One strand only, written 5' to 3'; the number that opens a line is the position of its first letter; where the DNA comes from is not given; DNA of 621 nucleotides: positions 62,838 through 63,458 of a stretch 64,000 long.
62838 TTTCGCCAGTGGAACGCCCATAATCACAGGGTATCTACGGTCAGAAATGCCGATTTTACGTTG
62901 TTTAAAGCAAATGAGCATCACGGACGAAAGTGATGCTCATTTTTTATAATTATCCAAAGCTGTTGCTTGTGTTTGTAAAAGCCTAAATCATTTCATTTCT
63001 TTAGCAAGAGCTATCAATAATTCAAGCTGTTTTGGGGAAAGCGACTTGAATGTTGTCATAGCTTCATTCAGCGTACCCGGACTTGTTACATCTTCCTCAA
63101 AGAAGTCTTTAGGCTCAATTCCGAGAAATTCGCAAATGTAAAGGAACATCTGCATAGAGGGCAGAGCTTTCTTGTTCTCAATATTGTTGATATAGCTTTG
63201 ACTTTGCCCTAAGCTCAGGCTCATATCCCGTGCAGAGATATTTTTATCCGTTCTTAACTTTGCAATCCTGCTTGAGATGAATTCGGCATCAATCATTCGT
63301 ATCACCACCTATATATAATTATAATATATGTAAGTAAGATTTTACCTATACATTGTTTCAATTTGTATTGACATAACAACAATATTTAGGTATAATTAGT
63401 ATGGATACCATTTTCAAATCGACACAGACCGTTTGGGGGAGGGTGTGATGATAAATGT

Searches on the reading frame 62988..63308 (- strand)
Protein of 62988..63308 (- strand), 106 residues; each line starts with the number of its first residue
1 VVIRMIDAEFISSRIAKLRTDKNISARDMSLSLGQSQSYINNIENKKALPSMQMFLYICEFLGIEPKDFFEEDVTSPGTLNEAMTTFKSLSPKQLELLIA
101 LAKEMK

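Call 31: search_protein_families(library=pfam, proteins=[window:62988-63308:-], max_evalue=0.01)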
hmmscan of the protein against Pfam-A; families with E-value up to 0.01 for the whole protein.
window:62988-63308:- (106 aa): 4 families
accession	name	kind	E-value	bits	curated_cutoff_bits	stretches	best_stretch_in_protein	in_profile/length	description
PF12844.13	HTH_19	-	9.8e-12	45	30.2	1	14-70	3-59/64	Helix-turn-helix domain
PF01381.28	HTH_3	-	7.4e-10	39.2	23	1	15-68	1-54/55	Helix-turn-helix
PF13443.12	HTH_26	-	1.9e-05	25.2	22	1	14-71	1-59/63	Cro/C1-type HTH DNA-binding domain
PF13560.12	HTH_31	-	0.00015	22.5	27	1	14-66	5-58/64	Helix-turn-helix domain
